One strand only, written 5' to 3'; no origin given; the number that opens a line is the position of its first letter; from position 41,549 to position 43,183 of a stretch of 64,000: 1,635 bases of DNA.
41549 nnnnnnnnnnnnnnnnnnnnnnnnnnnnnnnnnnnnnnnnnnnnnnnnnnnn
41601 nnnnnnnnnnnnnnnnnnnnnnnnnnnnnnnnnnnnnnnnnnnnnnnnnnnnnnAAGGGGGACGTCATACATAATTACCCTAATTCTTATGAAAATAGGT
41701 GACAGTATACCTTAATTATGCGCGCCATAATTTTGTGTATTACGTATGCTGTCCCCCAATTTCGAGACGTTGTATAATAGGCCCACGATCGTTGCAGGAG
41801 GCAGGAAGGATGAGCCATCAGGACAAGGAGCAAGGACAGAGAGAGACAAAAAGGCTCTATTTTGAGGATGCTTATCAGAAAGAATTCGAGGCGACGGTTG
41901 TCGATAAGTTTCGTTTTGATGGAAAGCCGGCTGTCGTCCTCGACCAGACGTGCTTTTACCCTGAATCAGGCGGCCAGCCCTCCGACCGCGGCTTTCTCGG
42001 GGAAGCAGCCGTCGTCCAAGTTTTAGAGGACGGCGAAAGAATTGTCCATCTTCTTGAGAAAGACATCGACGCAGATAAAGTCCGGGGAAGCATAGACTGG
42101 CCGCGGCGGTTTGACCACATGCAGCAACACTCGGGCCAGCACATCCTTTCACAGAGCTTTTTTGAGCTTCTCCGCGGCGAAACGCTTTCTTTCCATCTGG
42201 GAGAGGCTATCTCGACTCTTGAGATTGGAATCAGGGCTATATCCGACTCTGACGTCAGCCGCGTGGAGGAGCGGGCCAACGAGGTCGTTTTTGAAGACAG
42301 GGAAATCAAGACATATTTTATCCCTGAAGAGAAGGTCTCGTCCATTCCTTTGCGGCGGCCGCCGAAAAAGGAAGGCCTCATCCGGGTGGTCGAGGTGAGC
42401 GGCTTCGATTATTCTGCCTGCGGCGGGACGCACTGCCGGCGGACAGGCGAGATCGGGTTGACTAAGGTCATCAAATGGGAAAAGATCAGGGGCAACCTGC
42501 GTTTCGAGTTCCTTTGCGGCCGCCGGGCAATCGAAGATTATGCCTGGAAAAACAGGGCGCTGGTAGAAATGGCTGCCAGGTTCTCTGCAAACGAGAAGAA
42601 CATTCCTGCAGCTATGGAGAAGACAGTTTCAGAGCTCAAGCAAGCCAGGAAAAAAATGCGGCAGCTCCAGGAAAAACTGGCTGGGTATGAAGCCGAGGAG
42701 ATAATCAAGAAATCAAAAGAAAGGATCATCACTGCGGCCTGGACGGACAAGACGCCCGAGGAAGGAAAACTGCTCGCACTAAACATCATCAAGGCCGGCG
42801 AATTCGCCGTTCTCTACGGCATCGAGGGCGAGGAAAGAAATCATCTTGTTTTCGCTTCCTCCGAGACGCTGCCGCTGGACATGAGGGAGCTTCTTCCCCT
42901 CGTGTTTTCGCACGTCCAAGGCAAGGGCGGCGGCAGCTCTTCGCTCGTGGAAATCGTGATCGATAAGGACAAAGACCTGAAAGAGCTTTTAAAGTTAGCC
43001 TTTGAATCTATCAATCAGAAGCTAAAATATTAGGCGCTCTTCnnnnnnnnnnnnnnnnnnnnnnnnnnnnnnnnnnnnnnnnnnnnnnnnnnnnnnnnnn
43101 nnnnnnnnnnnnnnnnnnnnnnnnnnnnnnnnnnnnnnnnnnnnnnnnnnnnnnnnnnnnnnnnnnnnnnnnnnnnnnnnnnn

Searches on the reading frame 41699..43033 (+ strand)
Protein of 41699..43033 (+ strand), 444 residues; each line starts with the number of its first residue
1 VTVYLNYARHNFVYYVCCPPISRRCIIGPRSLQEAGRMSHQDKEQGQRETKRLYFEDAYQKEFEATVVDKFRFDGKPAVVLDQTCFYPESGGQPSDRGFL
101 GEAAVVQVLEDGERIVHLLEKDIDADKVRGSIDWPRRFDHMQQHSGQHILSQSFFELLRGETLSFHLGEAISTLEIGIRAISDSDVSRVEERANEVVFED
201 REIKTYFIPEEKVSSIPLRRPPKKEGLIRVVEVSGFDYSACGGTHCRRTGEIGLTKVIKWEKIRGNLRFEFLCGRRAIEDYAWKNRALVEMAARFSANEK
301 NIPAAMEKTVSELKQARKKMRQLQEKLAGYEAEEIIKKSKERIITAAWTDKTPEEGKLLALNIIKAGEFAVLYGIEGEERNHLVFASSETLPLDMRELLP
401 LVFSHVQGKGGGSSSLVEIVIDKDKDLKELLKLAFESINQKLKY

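Call 3: search_protein_families(library=pfam, proteins=[window:41699-43033:+])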
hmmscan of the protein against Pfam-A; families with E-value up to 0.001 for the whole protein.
window:41699-43033:+ (444 aa): 2 families
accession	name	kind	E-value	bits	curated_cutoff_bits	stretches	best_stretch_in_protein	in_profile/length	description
PF07973.19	tRNA_SAD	-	7.4e-12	45.5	24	1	228-268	1-41/44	Threonyl and Alanyl tRNA synthetase second additional domain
PF01411.24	tRNA-synt_2c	-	7.3e-09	35.1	30.3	1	66-134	474-550/552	tRNA synthetases class II (A)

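Call 4: search_protein_families(library=ncbifam, proteins=[window:41699-43033:+])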
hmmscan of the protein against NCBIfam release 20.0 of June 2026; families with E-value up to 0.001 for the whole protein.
window:41699-43033:+ (444 aa): 3 families
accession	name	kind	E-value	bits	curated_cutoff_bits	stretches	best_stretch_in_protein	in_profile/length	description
TIGR03683.1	A-tRNA_syn_arch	equivalog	3.8e-65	220.6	744.7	1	38-438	489-901/902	alanine--tRNA ligase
NF040865.1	a_tRNA_ed_AlaXM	equivalog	1.8e-49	168.6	300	1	50-262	1-221/234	alanyl-tRNA editing protein AlaXM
TIGR00344.1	alaS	equivalog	3.5e-48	164.5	457.05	1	62-416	458-842/847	alanine--tRNA ligase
